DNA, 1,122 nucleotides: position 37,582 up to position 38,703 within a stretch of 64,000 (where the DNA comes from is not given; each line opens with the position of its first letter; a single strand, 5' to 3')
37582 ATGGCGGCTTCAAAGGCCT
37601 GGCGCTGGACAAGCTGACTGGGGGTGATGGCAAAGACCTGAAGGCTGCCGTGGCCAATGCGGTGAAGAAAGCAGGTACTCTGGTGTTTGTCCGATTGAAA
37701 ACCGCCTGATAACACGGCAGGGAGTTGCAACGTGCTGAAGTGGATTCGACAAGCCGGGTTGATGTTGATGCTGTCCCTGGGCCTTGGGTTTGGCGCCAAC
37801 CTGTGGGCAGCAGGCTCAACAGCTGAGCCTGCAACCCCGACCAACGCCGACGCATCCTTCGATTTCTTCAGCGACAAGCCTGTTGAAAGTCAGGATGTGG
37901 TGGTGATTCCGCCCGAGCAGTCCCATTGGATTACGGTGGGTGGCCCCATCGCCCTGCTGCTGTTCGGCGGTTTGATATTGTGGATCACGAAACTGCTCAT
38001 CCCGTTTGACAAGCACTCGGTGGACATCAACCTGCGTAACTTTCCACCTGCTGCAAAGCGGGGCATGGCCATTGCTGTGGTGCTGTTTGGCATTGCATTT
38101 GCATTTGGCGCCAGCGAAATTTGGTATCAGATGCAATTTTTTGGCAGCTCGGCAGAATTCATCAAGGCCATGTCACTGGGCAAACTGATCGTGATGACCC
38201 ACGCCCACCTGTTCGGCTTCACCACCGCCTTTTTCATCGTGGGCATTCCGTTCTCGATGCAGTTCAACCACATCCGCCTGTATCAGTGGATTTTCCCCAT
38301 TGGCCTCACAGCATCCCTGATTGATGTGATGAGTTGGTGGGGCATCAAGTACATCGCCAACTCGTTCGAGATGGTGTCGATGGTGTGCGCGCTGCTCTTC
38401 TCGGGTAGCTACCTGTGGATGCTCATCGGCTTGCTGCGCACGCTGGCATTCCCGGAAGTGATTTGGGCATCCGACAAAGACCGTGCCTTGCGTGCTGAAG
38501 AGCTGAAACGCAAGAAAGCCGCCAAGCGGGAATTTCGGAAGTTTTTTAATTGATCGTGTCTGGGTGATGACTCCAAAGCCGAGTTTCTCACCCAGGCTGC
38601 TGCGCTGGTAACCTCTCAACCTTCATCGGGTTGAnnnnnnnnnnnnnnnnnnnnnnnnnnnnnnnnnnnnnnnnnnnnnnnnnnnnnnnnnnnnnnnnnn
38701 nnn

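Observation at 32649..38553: Four-gene operon of three secreted c-type cytochromes plus a His-bearing membrane protein, with no recognisable pathway context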

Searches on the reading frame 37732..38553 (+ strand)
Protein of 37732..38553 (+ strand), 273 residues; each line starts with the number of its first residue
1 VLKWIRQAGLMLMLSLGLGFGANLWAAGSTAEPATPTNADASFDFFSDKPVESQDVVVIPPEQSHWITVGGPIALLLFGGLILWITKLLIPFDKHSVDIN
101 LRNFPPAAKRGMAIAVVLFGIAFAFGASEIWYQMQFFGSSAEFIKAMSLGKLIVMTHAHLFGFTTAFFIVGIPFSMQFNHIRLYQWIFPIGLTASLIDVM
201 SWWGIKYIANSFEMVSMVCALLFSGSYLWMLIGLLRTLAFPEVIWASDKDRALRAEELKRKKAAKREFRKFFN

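Call 3: search_protein_families(library=pfam, proteins=[window:37732-38553:+], max_evalue=1)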
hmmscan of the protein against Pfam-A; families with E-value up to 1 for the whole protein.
window:37732-38553:+ (273 aa): 0 families

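Call 4: search_protein_families(library=ncbifam, proteins=[window:37732-38553:+], max_evalue=1)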
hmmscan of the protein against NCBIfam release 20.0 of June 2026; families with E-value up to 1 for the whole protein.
window:37732-38553:+ (273 aa): 0 families

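Call 18: find_homologous_proteins(query=window:37732-38553:+)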
Query window:37732-38553:+ (273 aa): 508 proteins with E <= 0.001 among 3320 candidates; the best 120 are listed.
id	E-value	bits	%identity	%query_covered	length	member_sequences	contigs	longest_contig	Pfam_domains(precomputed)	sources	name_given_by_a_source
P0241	2.6e-178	609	100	100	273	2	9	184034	PF27139.1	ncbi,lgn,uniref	ncbi:MAG TPA: hypothetical protein VGE55_14575 [Limnobacter sp.]|uniref:hypothetical protein n=1 Tax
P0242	1.4e-129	450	73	100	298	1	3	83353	PF27139.1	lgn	-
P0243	1.5e-129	449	80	86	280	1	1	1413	PF27139.1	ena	-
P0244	8.8e-129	447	80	91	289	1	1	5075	PF27139.1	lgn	-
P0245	1.3e-128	446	80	89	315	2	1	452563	PF27139.1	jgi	jgi:hypothetical protein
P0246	9.6e-128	444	78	89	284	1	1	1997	PF27139.1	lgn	-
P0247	9.7e-128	444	70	99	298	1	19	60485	PF27139.1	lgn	-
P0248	4.3e-127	441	77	90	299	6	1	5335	PF27139.1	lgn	-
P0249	9.1e-125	434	78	91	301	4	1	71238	PF27139.1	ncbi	-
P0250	7.0e-122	424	69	95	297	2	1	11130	PF27139.1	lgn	-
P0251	2.0e-120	420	74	90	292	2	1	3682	PF27139.1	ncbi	-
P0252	2.4e-119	416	75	90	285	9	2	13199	PF27139.1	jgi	jgi:hypothetical protein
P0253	1.1e-117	411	75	90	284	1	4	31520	PF27139.1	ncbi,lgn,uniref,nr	ncbi:hypothetical protein [Limnobacter sp.]|uniref:hypothetical protein n=1 Tax=Limnobacter sp. TaxI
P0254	5.9e-117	408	69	97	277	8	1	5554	PF27139.1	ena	-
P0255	6.6e-117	408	74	90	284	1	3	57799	PF27139.1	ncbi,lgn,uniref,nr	ncbi:MAG TPA: hypothetical protein VFX23_06160 [Limnobacter sp.]|uniref:hypothetical protein n=1 Tax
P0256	7.5e-117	408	77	86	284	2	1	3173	PF27139.1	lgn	-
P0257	8.4e-117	408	74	90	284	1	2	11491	PF27139.1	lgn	-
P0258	2.2e-116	406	78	86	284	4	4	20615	PF27139.1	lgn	-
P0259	2.2e-116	406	75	86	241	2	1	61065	PF27139.1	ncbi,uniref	ncbi:hypothetical protein [Limnobacter sp.]|uniref:hypothetical protein n=1 Tax=Limnobacter sp. TaxI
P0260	1.0e-107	378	71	87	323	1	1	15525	PF27139.1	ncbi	-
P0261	2.4e-106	373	72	81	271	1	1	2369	PF27139.1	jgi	jgi:hypothetical protein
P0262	3.6e-106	373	67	90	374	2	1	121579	PF27139.1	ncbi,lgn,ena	-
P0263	3.8e-106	373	72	81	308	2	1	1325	PF27139.1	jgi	jgi:hypothetical protein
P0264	1.2e-105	371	67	88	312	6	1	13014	PF27139.1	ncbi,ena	-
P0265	1.3e-105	371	69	89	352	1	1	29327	PF27139.1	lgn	-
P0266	1.5e-105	371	69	88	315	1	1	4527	PF27139.1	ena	-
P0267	6.5e-105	369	67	89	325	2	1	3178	PF27139.1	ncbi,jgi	jgi:hypothetical protein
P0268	1.6e-104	367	69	82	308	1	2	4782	PF27139.1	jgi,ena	jgi:hypothetical protein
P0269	2.8e-101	357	68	86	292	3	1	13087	PF27139.1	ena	-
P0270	6.6e-101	356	66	85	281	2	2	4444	PF27139.1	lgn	-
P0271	2.9e-100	353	64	85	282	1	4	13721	PF27139.1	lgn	-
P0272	1.1e-99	351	67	83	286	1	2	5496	PF27139.1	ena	-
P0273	1.3e-99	351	64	85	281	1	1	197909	PF27139.1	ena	-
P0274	1.3e-99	351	65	83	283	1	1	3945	PF27139.1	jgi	jgi:hypothetical protein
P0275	2.0e-99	351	63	87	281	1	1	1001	PF27139.1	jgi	jgi:hypothetical protein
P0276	2.4e-99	350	68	84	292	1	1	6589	PF27139.1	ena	-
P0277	2.5e-99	350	65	83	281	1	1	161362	PF27139.1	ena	-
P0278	3.7e-99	350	65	85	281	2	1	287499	PF27139.1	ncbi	-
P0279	4.0e-99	350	64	89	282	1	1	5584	PF27139.1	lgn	-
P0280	8.2e-99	349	63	88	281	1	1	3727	PF27139.1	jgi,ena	-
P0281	1.1e-98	348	63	88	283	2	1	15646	PF27139.1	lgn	-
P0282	1.2e-98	348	65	83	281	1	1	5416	PF27139.1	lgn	-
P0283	1.2e-98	348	62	89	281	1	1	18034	PF27139.1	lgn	-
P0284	1.2e-98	348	62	93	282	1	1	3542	PF27139.1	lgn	-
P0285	1.3e-98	348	65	83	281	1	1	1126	PF27139.1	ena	-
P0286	1.3e-98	348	64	88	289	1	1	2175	PF27139.1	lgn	-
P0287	1.3e-98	348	65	83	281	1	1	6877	PF27139.1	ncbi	-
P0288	2.1e-98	347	64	86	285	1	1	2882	PF27139.1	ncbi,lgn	-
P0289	2.2e-98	347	64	84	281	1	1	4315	PF27139.1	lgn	-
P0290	2.3e-98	347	67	86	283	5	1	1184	PF27139.1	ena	-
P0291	2.4e-98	347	64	90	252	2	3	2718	PF27139.1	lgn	-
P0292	4.8e-98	346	65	88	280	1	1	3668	PF27139.1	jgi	-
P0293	5.3e-98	346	60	97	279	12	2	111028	PF27139.1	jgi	jgi:hypothetical protein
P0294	5.3e-98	346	62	88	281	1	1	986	PF27139.1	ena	-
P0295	8.2e-98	345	63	88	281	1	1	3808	PF27139.1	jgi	-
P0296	8.7e-98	345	65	85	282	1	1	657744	PF27139.1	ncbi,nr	ncbi:MAG: hypothetical protein E6R07_01800 [Nevskiaceae bacterium]|nr:MAG: hypothetical protein E6R0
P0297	9.0e-98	345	63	88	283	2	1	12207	PF27139.1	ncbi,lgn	ncbi:MAG: hypothetical protein V4607_01360 [Pseudomonadota bacterium]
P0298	9.1e-98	345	66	86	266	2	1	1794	PF27139.1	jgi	jgi:hypothetical protein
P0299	1.7e-97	344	66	84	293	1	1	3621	PF27139.1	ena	-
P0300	1.9e-97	344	66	74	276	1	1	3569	PF27139.1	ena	-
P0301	2.0e-97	344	63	89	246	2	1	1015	PF27139.1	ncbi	-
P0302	2.0e-97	344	58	99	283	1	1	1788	PF27139.1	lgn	-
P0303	2.4e-97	344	66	86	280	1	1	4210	PF27139.1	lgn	-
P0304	2.5e-97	344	63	88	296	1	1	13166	PF27139.1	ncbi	ncbi:MAG: hypothetical protein ACRESS_01775 [Stenotrophobium sp.]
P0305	2.8e-97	344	67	82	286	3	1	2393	PF27139.1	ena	-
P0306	2.9e-97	344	64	89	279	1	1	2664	PF27139.1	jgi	jgi:hypothetical protein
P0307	4.4e-97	343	67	83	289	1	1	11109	PF27139.1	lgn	-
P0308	4.5e-97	343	64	86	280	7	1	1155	PF27139.1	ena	-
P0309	4.6e-97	343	66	84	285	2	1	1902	PF27139.1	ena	-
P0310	5.0e-97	343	65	84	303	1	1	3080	PF27139.1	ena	-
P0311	6.3e-97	342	62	87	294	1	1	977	PF27139.1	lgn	-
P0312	8.2e-97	342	65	81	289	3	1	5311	PF27139.1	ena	-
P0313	8.5e-97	342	64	85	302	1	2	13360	PF27139.1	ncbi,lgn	-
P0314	8.9e-97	342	66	83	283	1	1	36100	PF27139.1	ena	-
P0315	9.4e-97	342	63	91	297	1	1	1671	PF27139.1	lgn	-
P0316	1.2e-96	342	65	83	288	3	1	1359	PF27139.1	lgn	-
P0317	1.5e-96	341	63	88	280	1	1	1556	PF27139.1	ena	-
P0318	1.5e-96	341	62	89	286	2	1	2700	PF27139.1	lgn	-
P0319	1.5e-96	341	63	84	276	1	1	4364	PF27139.1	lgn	-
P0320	1.6e-96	341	65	84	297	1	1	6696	PF27139.1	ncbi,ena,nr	ncbi:MAG TPA: hypothetical protein VJM11_01855 [Nevskiaceae bacterium]|nr:hypothetical protein [Nevs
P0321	1.7e-96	341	63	85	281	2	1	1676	PF27139.1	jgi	jgi:hypothetical protein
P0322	2.1e-96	341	65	85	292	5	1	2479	PF27139.1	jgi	jgi:hypothetical protein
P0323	2.2e-96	341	61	85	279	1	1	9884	PF27139.1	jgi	jgi:hypothetical protein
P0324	2.5e-96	341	65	86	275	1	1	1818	PF27139.1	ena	-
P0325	2.5e-96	341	65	82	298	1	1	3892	PF27139.1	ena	-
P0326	2.8e-96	340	65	84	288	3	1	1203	PF27139.1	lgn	-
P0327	2.8e-96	340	61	88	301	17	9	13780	PF27139.1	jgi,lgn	-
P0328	2.9e-96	340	64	86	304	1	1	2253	PF27139.1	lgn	-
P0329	3.5e-96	340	65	82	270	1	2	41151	PF27139.1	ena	-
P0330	3.6e-96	340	64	88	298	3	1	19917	PF27139.1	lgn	-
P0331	4.0e-96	340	63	87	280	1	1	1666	PF27139.1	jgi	jgi:hypothetical protein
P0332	4.1e-96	340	65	90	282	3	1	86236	PF27139.1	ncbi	ncbi:MAG: hypothetical protein V4709_11460 [Pseudomonadota bacterium]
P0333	4.4e-96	340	66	83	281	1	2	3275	PF27139.1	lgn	-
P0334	4.5e-96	340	65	83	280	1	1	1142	PF27139.1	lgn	-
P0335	5.2e-96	339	63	89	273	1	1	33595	PF27139.1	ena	-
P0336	5.9e-96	339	64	86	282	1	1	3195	PF27139.1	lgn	-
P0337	6.1e-96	339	63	88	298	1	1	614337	PF27139.1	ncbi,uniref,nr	ncbi:hypothetical protein ED208_07245 [Stagnimonas aquatica]|uniref:Uncharacterized protein n=1 Tax=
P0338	6.3e-96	339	68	77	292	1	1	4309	PF27139.1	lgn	-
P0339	7.6e-96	339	64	86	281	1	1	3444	PF27139.1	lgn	-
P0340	8.8e-96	339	59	95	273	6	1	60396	PF27139.1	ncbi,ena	ncbi:MAG: hypothetical protein AABY95_08405 [Pseudomonadota bacterium]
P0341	1.1e-95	338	63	88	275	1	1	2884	PF27139.1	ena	-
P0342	1.1e-95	338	61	94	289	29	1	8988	PF27139.1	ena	-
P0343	1.2e-95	338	65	84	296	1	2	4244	PF27139.1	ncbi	ncbi:MAG: hypothetical protein ACRETW_09430 [Stenotrophobium sp.]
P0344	1.2e-95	338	63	85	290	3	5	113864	PF27139.1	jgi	jgi:hypothetical protein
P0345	1.8e-95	338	65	84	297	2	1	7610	PF27139.1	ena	-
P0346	2.0e-95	338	61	95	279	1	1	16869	PF27139.1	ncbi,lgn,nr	ncbi:MAG TPA: hypothetical protein VLI06_14780 [Solimonas sp.]|nr:hypothetical protein [Solimonas sp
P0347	2.1e-95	337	63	86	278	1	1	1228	PF27139.1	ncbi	-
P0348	2.2e-95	337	64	80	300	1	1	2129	PF27139.1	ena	-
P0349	2.5e-95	337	67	77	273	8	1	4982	PF27139.1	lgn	-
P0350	3.1e-95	337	66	81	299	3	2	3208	PF27139.1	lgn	-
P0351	3.7e-95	337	66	76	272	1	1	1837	PF27139.1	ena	-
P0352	4.3e-95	336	66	77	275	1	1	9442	PF27139.1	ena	-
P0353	5.0e-95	336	67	78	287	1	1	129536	PF27139.1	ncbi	-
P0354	5.5e-95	336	64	83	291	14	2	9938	PF27139.1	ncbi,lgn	ncbi:MAG TPA: hypothetical protein VGE22_12150 [Solimonas sp.]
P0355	6.1e-95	336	63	87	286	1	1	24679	PF27139.1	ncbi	ncbi:MAG: hypothetical protein ACRETM_01510 [Stenotrophobium sp.]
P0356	6.8e-95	336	65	85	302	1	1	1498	PF27139.1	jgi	jgi:hypothetical protein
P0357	7.3e-95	336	62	86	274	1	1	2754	PF27139.1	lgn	-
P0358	8.5e-95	335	64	82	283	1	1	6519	PF27139.1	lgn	-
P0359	8.9e-95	335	67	78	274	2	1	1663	PF27139.1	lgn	-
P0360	9.0e-95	335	65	78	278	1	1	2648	PF27139.1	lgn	-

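Call 31: search_protein_representatives(protein=window:37732-38553:+)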
Query: 273 residues. Proteins with E-value up to 0.001 (for the whole library): 97; up to 1e-10: 30; up to 1e-30: 11. The best 97 are listed.
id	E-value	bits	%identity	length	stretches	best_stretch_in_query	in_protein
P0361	3.7e-91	321.9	58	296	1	28-267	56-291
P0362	3.6e-78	279.3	53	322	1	24-263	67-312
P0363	3.1e-70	253.2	51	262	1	43-259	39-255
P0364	1.9e-66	240.8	52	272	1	28-247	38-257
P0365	2.3e-50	188.1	67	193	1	115-243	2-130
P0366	2.2e-49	184.9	75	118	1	147-255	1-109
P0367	5.6e-49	183.5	45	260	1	33-249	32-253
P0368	1.6e-41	159.0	47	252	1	33-242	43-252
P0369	6.0e-38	147.4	37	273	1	24-235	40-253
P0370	8.9e-34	133.7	46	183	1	27-170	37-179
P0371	2.3e-33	132.3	59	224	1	142-245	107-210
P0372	2.1e-26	109.5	58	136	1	28-126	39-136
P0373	4.3e-20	88.8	47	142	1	26-127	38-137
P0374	2.8e-15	73.0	34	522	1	31-221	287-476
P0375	5.8e-14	68.7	27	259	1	9-232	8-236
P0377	1.2e-13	67.7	30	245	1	58-234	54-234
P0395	4.5e-10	55.9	30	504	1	69-231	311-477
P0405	6.8e-09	52.1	26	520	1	28-238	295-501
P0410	1.6e-08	50.8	27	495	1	36-241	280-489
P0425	1.6e-07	47.5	25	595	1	73-242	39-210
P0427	2.4e-07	47.0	28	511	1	57-219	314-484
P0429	3.3e-07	46.5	25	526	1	61-236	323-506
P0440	3.5e-06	43.2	28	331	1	113-232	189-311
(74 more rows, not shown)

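Call 32: search_protein_families(library=pfam, proteins=[P0374, P0395, P0405, P0410, P0427, P0429, P0425, P0440, P0375, P0377], max_evalue=0.01)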
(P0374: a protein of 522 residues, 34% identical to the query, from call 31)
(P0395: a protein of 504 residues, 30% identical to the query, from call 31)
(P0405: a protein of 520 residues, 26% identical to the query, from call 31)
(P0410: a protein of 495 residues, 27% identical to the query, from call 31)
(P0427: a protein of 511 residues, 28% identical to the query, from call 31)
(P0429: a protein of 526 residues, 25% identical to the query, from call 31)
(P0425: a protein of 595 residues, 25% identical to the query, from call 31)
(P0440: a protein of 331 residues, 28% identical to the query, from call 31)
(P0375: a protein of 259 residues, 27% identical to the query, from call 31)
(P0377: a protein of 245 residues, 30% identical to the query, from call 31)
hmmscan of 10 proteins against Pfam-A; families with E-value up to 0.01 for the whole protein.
P0374 (522 aa): 3 families
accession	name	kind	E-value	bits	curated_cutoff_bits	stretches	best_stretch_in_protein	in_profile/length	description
PF18884.5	TSP3_bac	-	8.7e-07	29.1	25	1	76-94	1-19/22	Bacterial TSP3 repeat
PF24784.1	Temptin_C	-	0.0013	19.6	27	1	38-88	25-74/98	Temptin C-terminal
PF13442.11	Cytochrome_CBB3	-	0.0061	17.3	27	0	34-64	10-35/68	Cytochrome C oxidase, cbb3-type, subunit III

P0395 (504 aa): 0 families

P0405 (520 aa): 1 family
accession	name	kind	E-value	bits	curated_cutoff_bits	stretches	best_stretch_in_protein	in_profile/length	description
PF18884.5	TSP3_bac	-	0.0079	16.5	25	0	85-106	1-22/22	Bacterial TSP3 repeat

P0410 (495 aa): 1 family
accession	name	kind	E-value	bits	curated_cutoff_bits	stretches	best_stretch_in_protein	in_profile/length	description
PF24784.1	Temptin_C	-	6.1e-05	23.9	27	1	22-88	10-74/98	Temptin C-terminal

P0427 (511 aa): 1 family
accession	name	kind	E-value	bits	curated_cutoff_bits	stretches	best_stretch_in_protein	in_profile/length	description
PF24784.1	Temptin_C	-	0.0082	17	27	0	51-93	35-75/98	Temptin C-terminal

P0429 (526 aa): 1 family
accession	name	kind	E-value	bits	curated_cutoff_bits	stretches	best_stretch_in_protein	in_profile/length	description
PF18884.5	TSP3_bac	-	0.0084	16.4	25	0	87-106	1-20/22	Bacterial TSP3 repeat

P0425 (595 aa): 0 families

P0440 (331 aa): 0 families

P0375 (259 aa): 0 families

P0377 (245 aa): 0 families
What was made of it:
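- On Bacterial TSP3-type Ca-binding repeat (Pfam PF18884), for the g3 loop: The fused homologue P0374 scores 29.1 bits against a cut-off of 25 (call 32).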

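Call 37: find_related_loci(query=A3, collection=genome_contigs, flank=10000)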
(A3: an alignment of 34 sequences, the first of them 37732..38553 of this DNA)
Query A3 (273 aa) in genome_contigs; peptide patterns used: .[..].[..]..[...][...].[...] (x = any residue, [..] = any of these).
167 stretches matched a pattern; 162 encode a relative of the query (tblastn E <= 1e-3); the best 80 are kept; 80 distinct loci.
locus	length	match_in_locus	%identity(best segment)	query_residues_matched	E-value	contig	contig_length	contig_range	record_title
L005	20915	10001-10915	82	1-273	4e-158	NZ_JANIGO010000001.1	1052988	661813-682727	Limnobacter humi strain NBRC 111650 spades_K_17_127_1, whole genome shotgun sequence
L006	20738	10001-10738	78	26-273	5e-130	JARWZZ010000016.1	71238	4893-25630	MAG: Limnobacter sp. isolate B02.bin.52 k141_349250, whole genome shotgun sequence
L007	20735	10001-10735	75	16-260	8e-121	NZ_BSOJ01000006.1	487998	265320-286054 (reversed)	Limnobacter litoralis strain NBRC 105857 sequence06, whole genome shotgun sequence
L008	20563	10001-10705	75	39-273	3e-120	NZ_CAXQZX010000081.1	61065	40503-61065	MAG: Limnobacter sp. isolate CJ05B_2.79 k141_725979, whole genome shotgun sequence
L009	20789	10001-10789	68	8-273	1e-117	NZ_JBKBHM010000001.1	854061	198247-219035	MAG: Limnobacter sp. isolate 21I_061.bin.27 NODE_3_length_854061_cov_4.511763, whole genome shotgun sequence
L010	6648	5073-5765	75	32-264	4e-111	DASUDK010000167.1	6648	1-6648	MAG TPA_asm: Limnobacter sp. isolate SMAG_U1324 k141_942644, whole genome shotgun sequence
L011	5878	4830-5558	66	27-273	9e-109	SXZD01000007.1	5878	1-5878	MAG: Burkholderiales bacterium isolate F1-20-MAGs102 F1-20__c20833, whole genome shotgun sequence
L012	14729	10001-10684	71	27-263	3e-108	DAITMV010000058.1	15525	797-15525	MAG TPA_asm: Burkholderiaceae bacterium isolate CTOTU9745 NODE_617_length_15525_cov_8.871429, whole genome shotgun seque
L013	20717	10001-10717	66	27-265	6e-108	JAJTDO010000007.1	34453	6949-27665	MAG: Burkholderiales bacterium isolate 49632_E5.1 Sample_49632_scaffold_121, whole genome shotgun sequence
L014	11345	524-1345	60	1-266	2e-102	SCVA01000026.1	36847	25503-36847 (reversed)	MAG: Nevskiaceae bacterium isolate GW715_bin.28 GW715_bin.28-62770, whole genome shotgun sequence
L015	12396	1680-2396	67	26-265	7e-102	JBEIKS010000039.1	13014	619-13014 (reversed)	MAG: Burkholderiaceae bacterium isolate Sample-104-S4-bin-59 Sample_104_S4-bin_59-k141_337256, whole genome shotgun sequ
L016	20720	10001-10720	63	28-267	2e-101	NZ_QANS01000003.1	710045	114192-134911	Stenotrophobium rhamnosiphilum strain GT1R17 scaffold4, whole genome shotgun sequence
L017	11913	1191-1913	63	26-266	2e-101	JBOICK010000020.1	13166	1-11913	MAG: Stenotrophobium sp. isolate TC-S_metawrap_bin.142 k127_2551000, whole genome shotgun sequence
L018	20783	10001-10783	71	26-273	2e-123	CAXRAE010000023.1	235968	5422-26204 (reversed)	MAG: Limnobacter sp. isolate CJ05B_7.19 genome assembly, contig: k141_1014512, whole genome shotgun sequence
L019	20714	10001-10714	64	29-267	3e-100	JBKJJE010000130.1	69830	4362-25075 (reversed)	MAG: Stagnimonas sp. isolate ant_bin.192 S1Ck117_4397554_flag_0_multi_165.3495_len_69830, whole genome shotgun sequence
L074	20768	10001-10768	51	17-271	1e-80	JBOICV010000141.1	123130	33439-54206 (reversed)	MAG: Nevskiales bacterium isolate H1-B1_maxbin2.bin.215 k127_2135766, whole genome shotgun sequence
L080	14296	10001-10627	57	57-265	5e-79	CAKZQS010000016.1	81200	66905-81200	MAG TPA_asm: uncultured Ectothiorhodospiraceae bacterium isolate ERR2094164_bin.60_CONCOCT_v1.1_MAG genome assembly, con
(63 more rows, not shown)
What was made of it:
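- Many source MAGs come from sand filters and groundwater (call 37).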

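Call 49: search_solved_structures(query=A3, max_evalue=10, show_alignments=2)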
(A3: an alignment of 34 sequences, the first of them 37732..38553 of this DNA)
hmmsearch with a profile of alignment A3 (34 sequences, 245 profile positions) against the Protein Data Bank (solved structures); distinct sequences matched with E-value up to 10: 1.
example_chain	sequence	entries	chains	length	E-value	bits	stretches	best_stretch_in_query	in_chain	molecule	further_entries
8wst_R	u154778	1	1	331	1.8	11.2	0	60-120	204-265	Melanin-concentrating hormone receptor 2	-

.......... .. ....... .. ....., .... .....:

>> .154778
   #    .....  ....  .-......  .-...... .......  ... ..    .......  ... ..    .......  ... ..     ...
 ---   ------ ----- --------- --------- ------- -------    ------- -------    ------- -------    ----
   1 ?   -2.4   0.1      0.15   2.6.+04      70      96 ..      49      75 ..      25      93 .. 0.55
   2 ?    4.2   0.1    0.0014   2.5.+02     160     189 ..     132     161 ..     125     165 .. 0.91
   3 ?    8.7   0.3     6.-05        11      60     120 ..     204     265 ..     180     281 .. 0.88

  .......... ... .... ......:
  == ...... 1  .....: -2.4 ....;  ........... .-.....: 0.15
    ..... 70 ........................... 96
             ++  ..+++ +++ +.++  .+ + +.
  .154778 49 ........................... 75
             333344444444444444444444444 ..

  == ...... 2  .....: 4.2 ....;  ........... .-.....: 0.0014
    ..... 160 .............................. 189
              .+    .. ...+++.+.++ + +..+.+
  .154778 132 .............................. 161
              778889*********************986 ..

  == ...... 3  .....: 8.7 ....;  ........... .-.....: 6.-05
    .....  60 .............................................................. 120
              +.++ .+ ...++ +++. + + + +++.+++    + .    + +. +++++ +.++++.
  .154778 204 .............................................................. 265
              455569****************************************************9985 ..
